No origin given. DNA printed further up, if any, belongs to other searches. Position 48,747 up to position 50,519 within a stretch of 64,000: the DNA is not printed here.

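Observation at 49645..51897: Two neighbouring sensor kinases share a ~319-bp nucleotide-identical PAS-coding block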

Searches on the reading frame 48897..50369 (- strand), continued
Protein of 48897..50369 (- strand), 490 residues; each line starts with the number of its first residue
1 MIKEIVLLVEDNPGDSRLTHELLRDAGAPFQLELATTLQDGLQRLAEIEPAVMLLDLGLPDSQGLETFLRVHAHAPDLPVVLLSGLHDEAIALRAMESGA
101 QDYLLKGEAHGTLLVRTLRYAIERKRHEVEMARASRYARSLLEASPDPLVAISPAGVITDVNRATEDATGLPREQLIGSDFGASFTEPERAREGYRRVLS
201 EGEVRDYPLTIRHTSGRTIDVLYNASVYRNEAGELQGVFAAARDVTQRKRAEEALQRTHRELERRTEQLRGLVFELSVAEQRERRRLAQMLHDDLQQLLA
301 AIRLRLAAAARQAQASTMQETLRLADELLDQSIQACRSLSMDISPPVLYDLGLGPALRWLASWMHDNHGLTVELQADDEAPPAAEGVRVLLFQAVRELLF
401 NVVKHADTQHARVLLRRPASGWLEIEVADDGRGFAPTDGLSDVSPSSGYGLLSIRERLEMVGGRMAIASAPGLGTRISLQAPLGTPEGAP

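Call 9: find_homologous_proteins(query=window:48897-50369:-, max_evalue=1e-20)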
Query window:48897-50369:- (490 aa): 5368 proteins with E <= 1e-20 among 8000 candidates; the best 120 are listed.
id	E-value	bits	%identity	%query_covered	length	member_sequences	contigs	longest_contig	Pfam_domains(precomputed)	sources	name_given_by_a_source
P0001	3.7e-259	878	63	27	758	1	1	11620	PF13426.14,PF13188.14,PF01167.25,PF24820.2,PF10957.14,PF10618.15,PF06877.17,PF15286.12,PF13359.13,PF08447.19,PF07345.17,PF08845.16,PF08448.17,PF00989.32,PF21441.5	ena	-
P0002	3.5e-239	812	67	26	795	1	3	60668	PF08447.19,PF13426.14,PF13188.14,PF06193.17,PF24820.2,PF10957.14,PF08448.17,PF00989.32,PF02829.20,PF14598.13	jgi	jgi:PAS domain S-box-containing protein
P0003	4.9e-229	779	65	24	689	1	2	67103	PF08447.19,PF13426.14,PF13188.14,PF07345.17,PF24820.2,PF08448.17,PF15286.12,PF16845.12,PF00989.32,PF14598.13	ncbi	-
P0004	4.8e-227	772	66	26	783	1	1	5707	PF08447.19,PF13426.14,PF13188.14,PF24820.2,PF10957.14,PF08448.17,PF00989.32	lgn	-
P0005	2.9e-226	770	66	28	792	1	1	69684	PF16754.11,PF13426.14,PF13188.14,PF24820.2,PF10957.14,PF15286.12,PF02829.20,PF15584.12,PF08447.19,PF07345.17,PF08448.17,PF16845.12,PF00989.32,PF14598.13,PF12357.14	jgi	jgi:PAS domain S-box-containing protein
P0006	5.9e-224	762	62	30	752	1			PF08447.19,PF13426.14,PF13188.14,PF24270.2,PF24820.2,PF08448.17,PF15286.12,PF00989.32,PF14598.13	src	-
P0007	8.8e-223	758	64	26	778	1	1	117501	PF08447.19,PF13426.14,PF13188.14,PF07345.17,PF24820.2,PF08845.16,PF08448.17,PF15286.12,PF00989.32,PF14598.13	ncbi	-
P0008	6.3e-222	755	64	28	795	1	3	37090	PF08447.19,PF13426.14,PF13188.14,PF24820.2,PF10957.14,PF08448.17,PF15286.12,PF00989.32,PF02829.20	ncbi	-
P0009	2.3e-221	753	54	34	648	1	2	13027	PF13426.14,PF13188.14,PF24820.2,PF10957.14,PF15286.12,PF02829.20,PF08447.19,PF07345.17,PF08448.17,PF00989.32,PF14598.13,PF12357.14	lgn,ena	-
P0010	1.2e-220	751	68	25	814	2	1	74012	PF08447.19,PF13426.14,PF13188.14,PF07345.17,PF24820.2,PF08845.16,PF08448.17,PF15286.12,PF00989.32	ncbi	-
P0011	1.2e-220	751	60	29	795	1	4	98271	PF08447.19,PF13426.14,PF13188.14,PF07345.17,PF24820.2,PF08448.17,PF15286.12,PF16845.12,PF00989.32,PF15584.12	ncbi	ncbi:MAG: PAS domain-containing protein [Desulfosalsimonadaceae bacterium]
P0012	3.0e-220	750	59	30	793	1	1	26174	PF08447.19,PF13426.14,PF13188.14,PF07345.17,PF24820.2,PF09016.16,PF08448.17,PF00989.32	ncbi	ncbi:MAG: PAS domain-containing protein [Methylovirgula sp.]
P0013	5.9e-220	749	66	25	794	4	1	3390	PF08447.19,PF13426.14,PF13188.14,PF24820.2,PF08448.17,PF15286.12,PF00989.32,PF14598.13,PF12357.14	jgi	-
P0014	1.2e-219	748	60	27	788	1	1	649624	PF13426.14,PF13188.14,PF24820.2,PF10957.14,PF15286.12,PF08447.19,PF07345.17,PF08845.16,PF08448.17,PF25978.1,PF16845.12,PF00989.32,PF14598.13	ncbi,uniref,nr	ncbi:PAS domain-containing protein [Simiduia aestuariiviva]|uniref:histidine kinase n=1 Tax=Simiduia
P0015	1.6e-219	747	55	31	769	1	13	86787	PF13426.14,PF13188.14,PF24820.2,PF10957.14,PF14896.13,PF15286.12,PF02829.20,PF08447.19,PF07345.17,PF08845.16,PF08448.17,PF00989.32,PF14598.13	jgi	jgi:PAS domain S-box-containing protein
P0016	2.0e-219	747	63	28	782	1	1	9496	PF08447.19,PF13426.14,PF13188.14,PF07345.17,PF24820.2,PF08448.17,PF25978.1,PF00989.32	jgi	jgi:PAS domain S-box-containing protein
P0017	2.8e-218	743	56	32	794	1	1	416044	PF08447.19,PF13426.14,PF13188.14,PF24820.2,PF08448.17,PF15286.12,PF00989.32,PF14598.13,PF15584.12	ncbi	ncbi:MAG: PAS domain-containing protein [Thermodesulfobacteriota bacterium]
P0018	6.2e-218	742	63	28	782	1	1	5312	PF08447.19,PF13426.14,PF13188.14,PF07345.17,PF24820.2,PF08845.16,PF08448.17,PF15286.12,PF00989.32,PF12357.14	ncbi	-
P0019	1.4e-217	741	59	29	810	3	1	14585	PF13426.14,PF13188.14,PF24820.2,PF10957.14,PF15286.12,PF02829.20,PF08447.19,PF08448.17,PF25978.1,PF16845.12,PF00989.32,PF14598.13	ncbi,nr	ncbi:MAG: PAS domain S-box protein [Nitrospirae bacterium]|nr:MAG: PAS domain S-box protein [Nitrosp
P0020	1.9e-217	740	63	27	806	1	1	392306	PF13426.14,PF13188.14,PF24820.2,PF10957.14,PF15286.12,PF15584.12,PF08447.19,PF08448.17,PF16845.12,PF00989.32,PF12357.14,PF22487.2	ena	-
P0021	3.6e-217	740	64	28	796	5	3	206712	PF13426.14,PF13188.14,PF24820.2,PF10957.14,PF10618.15,PF15286.12,PF02829.20,PF08447.19,PF08448.17,PF25978.1,PF16845.12,PF00989.32,PF12357.14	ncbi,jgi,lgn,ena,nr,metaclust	ncbi:MAG: hypothetical protein A2Y10_06610 [Planctomycetes bacterium GWF2_41_51]|nr:MAG: hypothetica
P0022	1.6e-215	734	60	30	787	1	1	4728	PF13426.14,PF13188.14,PF24820.2,PF10957.14,PF15286.12,PF15584.12,PF08447.19,PF07345.17,PF08845.16,PF08448.17,PF00989.32,PF14598.13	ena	-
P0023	1.6e-215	734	62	27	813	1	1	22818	PF08447.19,PF13426.14,PF13188.14,PF24820.2,PF08348.19,PF08448.17,PF00989.32,PF14598.13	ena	-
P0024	4.4e-215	733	62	27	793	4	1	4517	PF08447.19,PF13426.14,PF13188.14,PF24820.2,PF08845.16,PF08448.17,PF15286.12,PF00989.32,PF12357.14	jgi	jgi:PAS domain S-box-containing protein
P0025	6.1e-215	732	62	26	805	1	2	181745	PF16754.11,PF13426.14,PF13188.14,PF24820.2,PF10957.14,PF15286.12,PF02829.20,PF08447.19,PF08845.16,PF08448.17,PF16845.12,PF00989.32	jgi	jgi:PAS domain S-box-containing protein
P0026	3.0e-214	730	63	29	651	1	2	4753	PF08447.19,PF13426.14,PF13188.14,PF07345.17,PF24820.2,PF08448.17,PF00989.32,PF14598.13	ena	-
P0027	1.7e-212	724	64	25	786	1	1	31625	PF08447.19,PF13426.14,PF13188.14,PF07345.17,PF24820.2,PF08448.17,PF15286.12,PF16845.12,PF00989.32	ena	-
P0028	2.1e-212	724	56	32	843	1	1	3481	PF08447.19,PF13426.14,PF13188.14,PF06941.18,PF24820.2,PF08448.17,PF02518.32,PF00512.32,PF15286.12,PF00989.32,PF02213.22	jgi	jgi:PAS domain S-box-containing protein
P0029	3.0e-212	723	63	26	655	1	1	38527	PF16754.11,PF13426.14,PF21814.3,PF13188.14,PF24820.2,PF10957.14,PF14896.13,PF15286.12,PF08447.19,PF08845.16,PF08448.17,PF16845.12,PF00989.32,PF14598.13,PF12357.14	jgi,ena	-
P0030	2.1e-211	721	62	27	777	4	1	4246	PF08447.19,PF13426.14,PF13188.14,PF07345.17,PF24820.2,PF08448.17,PF00989.32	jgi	jgi:PAS domain S-box-containing protein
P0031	2.8e-210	717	63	28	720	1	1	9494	PF08447.19,PF13426.14,PF13188.14,PF07345.17,PF24820.2,PF10957.14,PF08845.16,PF08448.17,PF15286.12,PF00989.32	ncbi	ncbi:MAG TPA: PAS domain S-box protein, partial [Oligoflexus sp.]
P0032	4.6e-210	716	51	35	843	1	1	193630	PF08447.19,PF13426.14,PF13188.14,PF24820.2,PF08448.17,PF02518.32,PF00512.32,PF15286.12,PF00989.32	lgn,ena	-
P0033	3.5e-208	710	62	27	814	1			PF13596.13,PF08447.19,PF13426.14,PF13188.14,PF24820.2,PF08348.19,PF08448.17,PF25978.1,PF15286.12,PF00989.32,PF21441.5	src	-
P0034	1.1e-204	698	64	26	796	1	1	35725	PF08447.19,PF13426.14,PF13188.14,PF24820.2,PF08448.17,PF02518.32,PF00512.32,PF00989.32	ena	-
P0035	1.5e-204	698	62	26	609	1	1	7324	PF10793.14,PF08447.19,PF13426.14,PF13188.14,PF07345.17,PF24820.2,PF10957.14,PF08448.17,PF15286.12,PF00989.32,PF14598.13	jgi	jgi:PAS domain S-box-containing protein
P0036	3.3e-202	690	62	25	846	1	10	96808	PF08447.19,PF13426.14,PF13188.14,PF24820.2,PF08448.17,PF02518.32,PF00512.32,PF00989.32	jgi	jgi:PAS domain S-box-containing protein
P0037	8.8e-202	689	64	26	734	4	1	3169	PF08447.19,PF13426.14,PF13188.14,PF24820.2,PF08845.16,PF08448.17,PF03420.19,PF15286.12,PF16845.12,PF00989.32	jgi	jgi:PAS domain S-box-containing protein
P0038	1.5e-201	688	65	28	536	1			PF08447.19,PF13426.14,PF13188.14,PF24820.2,PF08448.17,PF15286.12,PF00989.32,PF14598.13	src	-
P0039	8.7e-201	686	48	35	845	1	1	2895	PF08447.19,PF13426.14,PF13188.14,PF24820.2,PF08448.17,PF02518.32,PF00512.32,PF00989.32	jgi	jgi:PAS domain S-box-containing protein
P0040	9.2e-201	685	62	24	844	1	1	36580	PF08447.19,PF13426.14,PF13188.14,PF24820.2,PF10618.15,PF08448.17,PF02518.32,PF00512.32,PF00989.32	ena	-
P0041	1.7e-200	685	64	24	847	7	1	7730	PF08447.19,PF13426.14,PF13188.14,PF24820.2,PF08448.17,PF02518.32,PF00512.32,PF15286.12,PF00989.32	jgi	jgi:PAS domain S-box-containing protein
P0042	9.7e-200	682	63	26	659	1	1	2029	PF08447.19,PF13426.14,PF13188.14,PF24820.2,PF08448.17,PF00989.32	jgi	-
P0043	2.4e-199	681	65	24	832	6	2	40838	PF08447.19,PF13426.14,PF13188.14,PF24820.2,PF08448.17,PF02518.32,PF00512.32,PF00989.32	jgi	jgi:PAS domain S-box-containing protein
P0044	9.5e-198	676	64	28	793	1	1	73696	PF13596.13,PF08447.19,PF13426.14,PF13188.14,PF07345.17,PF12860.14,PF24820.2,PF08670.18,PF08448.17,PF00989.32,PF14598.13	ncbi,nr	ncbi:MAG: PAS domain S-box protein [Acidobacteria bacterium]|nr:PAS domain S-box protein [Acidobacte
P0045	1.4e-193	662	63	28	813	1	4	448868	PF13596.13,PF08447.19,PF13426.14,PF13188.14,PF24820.2,PF08448.17,PF00989.32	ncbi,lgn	-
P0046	5.0e-193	660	63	26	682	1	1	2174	PF08447.19,PF13426.14,PF13188.14,PF24820.2,PF08845.16,PF08448.17,PF03420.19,PF15286.12,PF16845.12,PF00989.32,PF12357.14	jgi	jgi:PAS domain S-box-containing protein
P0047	2.5e-192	658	54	36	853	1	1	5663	PF08447.19,PF13426.14,PF13188.14,PF24820.2,PF08448.17,PF02518.32,PF00512.32,PF00989.32,PF14598.13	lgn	-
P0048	8.1e-191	653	66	27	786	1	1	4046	PF13426.14,PF13188.14,PF24820.2,PF08670.18,PF08348.19,PF15286.12,PF13596.13,PF08447.19,PF07345.17,PF08448.17,PF00989.32,PF14598.13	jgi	jgi:PAS domain S-box-containing protein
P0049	2.0e-188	645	63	27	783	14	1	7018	PF13596.13,PF08447.19,PF13426.14,PF13188.14,PF24820.2,PF12282.16,PF08448.17,PF00989.32,PF15584.12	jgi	-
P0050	3.5e-188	644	63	29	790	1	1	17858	PF08447.19,PF13426.14,PF13188.14,PF24820.2,PF08448.17,PF02518.32,PF00512.32,PF00989.32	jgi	jgi:PAS domain S-box-containing protein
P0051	3.1e-187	641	69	25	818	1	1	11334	PF08447.19,PF13426.14,PF13188.14,PF12860.14,PF24820.2,PF08845.16,PF08448.17,PF00989.32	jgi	jgi:PAS domain S-box-containing protein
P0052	7.9e-187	640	62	28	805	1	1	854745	PF13596.13,PF08447.19,PF13426.14,PF13188.14,PF24820.2,PF08845.16,PF08448.17,PF00989.32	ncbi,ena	-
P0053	3.2e-186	638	60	31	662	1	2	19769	PF13596.13,PF08447.19,PF13426.14,PF13188.14,PF24820.2,PF14896.13,PF08448.17,PF15286.12,PF00989.32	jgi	-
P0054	3.5e-186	637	60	31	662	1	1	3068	PF13596.13,PF08447.19,PF13426.14,PF13188.14,PF24820.2,PF08448.17,PF15286.12,PF00989.32,PF14598.13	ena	-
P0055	2.4e-185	635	70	25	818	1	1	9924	PF08447.19,PF13426.14,PF13188.14,PF12860.14,PF24820.2,PF08448.17,PF00989.32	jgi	jgi:PAS domain S-box-containing protein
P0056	3.0e-185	634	59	31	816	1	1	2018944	PF08447.19,PF13426.14,PF13188.14,PF24820.2,PF08845.16,PF08448.17,PF15286.12,PF00989.32,PF14598.13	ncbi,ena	-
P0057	3.0e-185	634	66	24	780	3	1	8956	PF08447.19,PF13426.14,PF13188.14,PF12860.14,PF24820.2,PF08448.17,PF15286.12,PF00989.32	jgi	jgi:PAS domain S-box-containing protein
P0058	3.3e-185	634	60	30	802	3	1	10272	PF08447.19,PF13426.14,PF13188.14,PF24820.2,PF08348.19,PF08448.17,PF15286.12,PF00989.32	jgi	-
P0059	3.6e-185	634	62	27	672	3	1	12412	PF13596.13,PF08447.19,PF13426.14,PF13188.14,PF07345.17,PF24820.2,PF08448.17,PF15286.12,PF00989.32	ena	-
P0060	3.8e-185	634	60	30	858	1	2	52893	PF13596.13,PF08447.19,PF13426.14,PF13188.14,PF24820.2,PF08845.16,PF08448.17,PF00989.32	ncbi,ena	-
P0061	4.0e-185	634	68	25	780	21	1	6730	PF13596.13,PF08447.19,PF13426.14,PF13188.14,PF24820.2,PF08448.17,PF00989.32,PF02611.21,PF12357.14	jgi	-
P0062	1.0e-184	633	69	25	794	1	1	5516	PF08447.19,PF13426.14,PF13188.14,PF12860.14,PF24820.2,PF08845.16,PF08448.17,PF00989.32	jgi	-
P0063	1.3e-184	632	68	25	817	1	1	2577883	PF08447.19,PF13426.14,PF13188.14,PF12860.14,PF24820.2,PF08845.16,PF08448.17,PF00989.32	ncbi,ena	-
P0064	2.6e-184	631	64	27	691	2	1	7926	PF13596.13,PF08447.19,PF13426.14,PF13188.14,PF07345.17,PF24820.2,PF08448.17,PF00989.32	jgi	jgi:PAS domain S-box-containing protein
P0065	4.2e-184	631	69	25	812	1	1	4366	PF08447.19,PF13426.14,PF13188.14,PF12860.14,PF24820.2,PF08845.16,PF08448.17,PF00989.32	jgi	jgi:PAS domain S-box-containing protein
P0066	4.7e-184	630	62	27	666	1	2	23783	PF08447.19,PF13426.14,PF13188.14,PF24820.2,PF08448.17,PF16845.12,PF00989.32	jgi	jgi:PAS domain S-box-containing protein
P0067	6.9e-184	630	64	27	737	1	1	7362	PF08447.19,PF13426.14,PF13188.14,PF24820.2,PF08448.17,PF02518.32,PF00512.32,PF15286.12,PF00989.32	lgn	-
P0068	9.5e-184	629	62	30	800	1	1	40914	PF13596.13,PF08447.19,PF13426.14,PF13188.14,PF24820.2,PF08448.17,PF15286.12,PF00989.32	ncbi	-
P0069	9.9e-184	629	65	27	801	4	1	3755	PF08447.19,PF13426.14,PF13188.14,PF24820.2,PF08448.17,PF15286.12,PF00989.32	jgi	-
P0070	1.9e-183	628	63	30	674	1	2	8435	PF08447.19,PF13426.14,PF13188.14,PF24820.2,PF08845.16,PF08448.17,PF25978.1,PF15286.12,PF00989.32,PF15584.12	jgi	jgi:PAS domain S-box-containing protein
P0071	1.9e-183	628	63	30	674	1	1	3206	PF08447.19,PF13426.14,PF13188.14,PF24820.2,PF08845.16,PF08448.17,PF25978.1,PF15286.12,PF00989.32,PF15584.12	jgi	jgi:PAS domain S-box-containing protein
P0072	2.3e-183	628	63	30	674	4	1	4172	PF08447.19,PF13426.14,PF13188.14,PF24820.2,PF08845.16,PF08448.17,PF25978.1,PF15286.12,PF00989.32,PF15584.12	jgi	jgi:PAS domain S-box-containing protein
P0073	3.0e-183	628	69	25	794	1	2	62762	PF08447.19,PF13426.14,PF13188.14,PF12860.14,PF24820.2,PF08845.16,PF08448.17,PF00989.32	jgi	jgi:PAS domain S-box-containing protein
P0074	5.6e-183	627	63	30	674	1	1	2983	PF08447.19,PF13426.14,PF13188.14,PF24820.2,PF08845.16,PF08448.17,PF25978.1,PF15286.12,PF00989.32,PF15584.12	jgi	jgi:PAS domain S-box-containing protein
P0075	9.2e-183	626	63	27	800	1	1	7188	PF08447.19,PF13426.14,PF13188.14,PF24820.2,PF08348.19,PF08448.17,PF15286.12,PF00989.32,PF14598.13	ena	-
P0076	9.8e-183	626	60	29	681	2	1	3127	PF13596.13,PF08447.19,PF13426.14,PF13188.14,PF24820.2,PF10957.14,PF08845.16,PF08448.17,PF16845.12,PF00989.32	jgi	-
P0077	1.6e-182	625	63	30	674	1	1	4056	PF08447.19,PF13426.14,PF13188.14,PF24820.2,PF08845.16,PF08448.17,PF25978.1,PF15286.12,PF00989.32,PF15584.12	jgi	jgi:PAS domain S-box-containing protein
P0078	2.6e-182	625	63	28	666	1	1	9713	PF13596.13,PF08447.19,PF13426.14,PF13188.14,PF24820.2,PF08448.17,PF00989.32,PF14598.13,PF12357.14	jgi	jgi:PAS domain S-box-containing protein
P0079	3.0e-182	624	60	30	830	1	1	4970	PF08447.19,PF13426.14,PF13188.14,PF24820.2,PF19605.5,PF08448.17,PF02518.32,PF00512.32,PF15286.12,PF00989.32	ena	-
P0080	3.6e-182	624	61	30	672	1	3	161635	PF08447.19,PF13426.14,PF13188.14,PF24820.2,PF08845.16,PF08448.17,PF15286.12,PF00989.32,PF12357.14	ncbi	-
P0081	2.3e-181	622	65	28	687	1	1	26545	PF08447.19,PF13426.14,PF13188.14,PF06193.17,PF24820.2,PF10957.14,PF08845.16,PF08448.17,PF15286.12,PF00989.32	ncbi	-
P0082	3.9e-181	621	61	28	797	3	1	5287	PF08447.19,PF13426.14,PF13188.14,PF24820.2,PF08448.17,PF15286.12,PF00989.32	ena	-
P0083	1.7e-180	619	59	29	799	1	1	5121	PF08447.19,PF13426.14,PF13188.14,PF24820.2,PF08448.17,PF15286.12,PF00989.32,PF14598.13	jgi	jgi:PAS domain S-box-containing protein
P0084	1.8e-180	619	60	30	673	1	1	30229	PF08447.19,PF13426.14,PF13188.14,PF24820.2,PF08845.16,PF08448.17,PF15286.12,PF00989.32,PF12357.14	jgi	jgi:PAS domain S-box-containing protein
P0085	4.2e-180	617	62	30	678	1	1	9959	PF16754.11,PF08447.19,PF13426.14,PF13188.14,PF24820.2,PF08845.16,PF08448.17,PF25978.1,PF00989.32,PF15584.12,PF12357.14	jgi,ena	-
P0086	5.2e-180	617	55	34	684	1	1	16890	PF10793.14,PF08447.19,PF13426.14,PF13188.14,PF24820.2,PF14896.13,PF08448.17,PF00989.32,PF12357.14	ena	-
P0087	1.1e-179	616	68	25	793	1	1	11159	PF08447.19,PF13426.14,PF13188.14,PF12860.14,PF24820.2,PF08845.16,PF08448.17,PF15286.12,PF00989.32,PF22487.2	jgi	jgi:PAS domain S-box-containing protein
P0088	1.1e-179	616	62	30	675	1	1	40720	PF08447.19,PF13426.14,PF13188.14,PF24820.2,PF08845.16,PF08448.17,PF15286.12,PF00989.32,PF02829.20,PF22487.2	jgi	-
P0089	1.3e-179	616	60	29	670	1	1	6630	PF08447.19,PF13426.14,PF13188.14,PF07345.17,PF24820.2,PF08845.16,PF02563.22,PF08448.17,PF00989.32,PF14598.13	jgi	jgi:PAS domain S-box-containing protein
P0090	3.0e-179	615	57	99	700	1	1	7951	PF13426.14,PF07730.20,PF08448.17,PF02518.32,PF00989.32,PF00072.31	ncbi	-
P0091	3.7e-179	614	66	26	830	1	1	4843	PF08447.19,PF13426.14,PF13188.14,PF24820.2,PF08448.17,PF02518.32,PF00512.32,PF00989.32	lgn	-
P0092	5.0e-179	614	66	26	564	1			PF13426.14,PF13188.14,PF24820.2,PF10957.14,PF00512.32,PF15286.12,PF08447.19,PF07345.17,PF08845.16,PF08448.17,PF16845.12,PF00989.32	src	-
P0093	3.3e-178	611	37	72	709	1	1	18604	PF08447.19,PF13426.14,PF13188.14,PF24820.2,PF08448.17,PF02518.32,PF00512.32,PF15286.12,PF00989.32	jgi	jgi:PAS domain S-box-containing protein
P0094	3.5e-178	611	58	30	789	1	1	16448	PF08447.19,PF13426.14,PF13188.14,PF24820.2,PF08448.17,PF15286.12,PF00989.32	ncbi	-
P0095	5.0e-178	611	64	26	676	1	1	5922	PF08447.19,PF13426.14,PF13188.14,PF06193.17,PF24820.2,PF08845.16,PF08448.17,PF15286.12,PF00989.32,PF14598.13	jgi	jgi:PAS domain S-box-containing protein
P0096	5.8e-178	610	61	30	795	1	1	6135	PF13596.13,PF08447.19,PF13426.14,PF13188.14,PF24820.2,PF08448.17,PF15286.12,PF00989.32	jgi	jgi:PAS domain S-box-containing protein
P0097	2.4e-177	608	64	26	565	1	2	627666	PF08447.19,PF13426.14,PF13188.14,PF07345.17,PF24820.2,PF10957.14,PF08448.17,PF15286.12,PF00989.32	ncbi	ncbi:MAG: PAS domain-containing protein [Gemmatimonadota bacterium]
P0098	1.4e-176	606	64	28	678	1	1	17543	PF08447.19,PF13426.14,PF13188.14,PF24820.2,PF08448.17,PF15286.12,PF00989.32,PF02829.20,PF14598.13,PF12357.14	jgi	jgi:PAS domain S-box-containing protein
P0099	2.0e-176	605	42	49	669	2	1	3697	PF13596.13,PF08447.19,PF13426.14,PF13188.14,PF24820.2,PF08348.19,PF08448.17,PF15286.12,PF00989.32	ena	-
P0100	2.0e-176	605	65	28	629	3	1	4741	PF08447.19,PF13426.14,PF13188.14,PF24820.2,PF08448.17,PF15286.12,PF00989.32,PF14598.13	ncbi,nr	ncbi:MAG: PAS domain S-box protein, partial [Verrucomicrobia bacterium]|nr:PAS domain S-box protein 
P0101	3.0e-176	605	62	26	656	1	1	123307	PF08447.19,PF13426.14,PF13188.14,PF07345.17,PF24820.2,PF10957.14,PF08845.16,PF08448.17,PF03420.19,PF00989.32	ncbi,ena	-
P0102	6.0e-176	604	63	26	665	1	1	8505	PF08447.19,PF13426.14,PF13188.14,PF24820.2,PF08448.17,PF15286.12,PF16845.12,PF00989.32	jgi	jgi:PAS domain S-box-containing protein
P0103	7.1e-176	603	67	25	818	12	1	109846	PF08447.19,PF13426.14,PF13188.14,PF12860.14,PF24820.2,PF08845.16,PF08448.17,PF00989.32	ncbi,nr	ncbi:MAG TPA: PAS domain S-box protein [Candidatus Acidoferrales bacterium]|nr:PAS domain S-box prot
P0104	1.2e-175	603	64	25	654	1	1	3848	PF08447.19,PF13426.14,PF13188.14,PF24820.2,PF10957.14,PF08348.19,PF08448.17,PF00989.32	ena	-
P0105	1.3e-175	603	60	29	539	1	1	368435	PF08447.19,PF13426.14,PF13188.14,PF07345.17,PF24820.2,PF10957.14,PF08448.17,PF15286.12,PF00989.32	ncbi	ncbi:PAS domain-containing protein [Thalassotalea fusca]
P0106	1.6e-175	602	66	26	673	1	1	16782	PF08447.19,PF13426.14,PF13188.14,PF24820.2,PF08448.17,PF15286.12,PF00989.32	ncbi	-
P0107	2.0e-175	602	63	26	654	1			PF08447.19,PF13426.14,PF13188.14,PF24820.2,PF08448.17,PF16845.12,PF00989.32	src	-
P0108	2.5e-175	602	64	26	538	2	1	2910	PF08447.19,PF13426.14,PF13188.14,PF07345.17,PF24820.2,PF08448.17,PF15286.12,PF00989.32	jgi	jgi:PAS domain S-box-containing protein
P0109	3.4e-175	601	54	31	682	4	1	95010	PF16754.11,PF13426.14,PF13188.14,PF24820.2,PF10957.14,PF08447.19,PF08845.16,PF08448.17,PF25978.1,PF16845.12,PF00989.32,PF14598.13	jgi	jgi:PAS domain S-box-containing protein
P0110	3.6e-175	601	51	35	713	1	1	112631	PF08447.19,PF13426.14,PF13188.14,PF24820.2,PF08448.17,PF16845.12,PF00989.32,PF02829.20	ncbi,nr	ncbi:MAG: PAS domain S-box protein [Spirochaetes bacterium]|nr:MAG: PAS domain S-box protein [Spiroc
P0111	6.2e-175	600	60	30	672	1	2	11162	PF08447.19,PF13426.14,PF13188.14,PF24820.2,PF08845.16,PF08448.17,PF15286.12,PF00989.32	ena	-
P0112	2.4e-174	598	61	26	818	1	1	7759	PF08447.19,PF13426.14,PF13188.14,PF24820.2,PF08448.17,PF15286.12,PF00989.32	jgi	jgi:PAS domain S-box-containing protein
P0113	4.4e-174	598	64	26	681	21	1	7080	PF08447.19,PF13426.14,PF13188.14,PF24820.2,PF08845.16,PF08448.17,PF00989.32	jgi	jgi:PAS domain S-box-containing protein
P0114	4.9e-174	597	63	27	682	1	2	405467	PF08447.19,PF13426.14,PF21814.3,PF13188.14,PF24820.2,PF08448.17,PF15286.12,PF00989.32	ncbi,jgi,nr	ncbi:MAG: hypothetical protein H6R10_3042 [Rhodocyclaceae bacterium]|nr:hypothetical protein [Rhodoc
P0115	1.5e-173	596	64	25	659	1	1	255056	PF13426.14,PF13188.14,PF06941.18,PF24820.2,PF10957.14,PF15286.12,PF13596.13,PF08447.19,PF07345.17,PF08448.17,PF00989.32,PF12357.14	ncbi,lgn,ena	-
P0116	2.6e-173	595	56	30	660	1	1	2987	PF13596.13,PF08447.19,PF13426.14,PF13188.14,PF24820.2,PF08348.19,PF08448.17,PF00989.32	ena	-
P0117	3.3e-173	595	59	30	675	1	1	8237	PF08447.19,PF13426.14,PF13188.14,PF24820.2,PF08845.16,PF08448.17,PF15286.12,PF16845.12,PF00989.32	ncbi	-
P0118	3.9e-173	594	66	28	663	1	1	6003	PF08447.19,PF13426.14,PF13188.14,PF07345.17,PF24820.2,PF08448.17,PF15286.12,PF00989.32,PF14598.13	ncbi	ncbi:MAG: hypothetical protein NVS2B6_14220 [Thermoleophilaceae bacterium]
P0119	6.8e-173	594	56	31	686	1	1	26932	PF08447.19,PF13426.14,PF13188.14,PF24820.2,PF08845.16,PF08448.17,PF00989.32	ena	-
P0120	1.5e-172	593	47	35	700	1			PF08447.19,PF13426.14,PF13188.14,PF24820.2,PF08448.17,PF00989.32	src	-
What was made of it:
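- Closest known: Multi-PAS array proteins built from this same, unusually conserved PAS subfamily. Same: The block is 60-70% identical in protein to PAS units of hundreds of multi-PAS proteins from many phyla (call 9).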
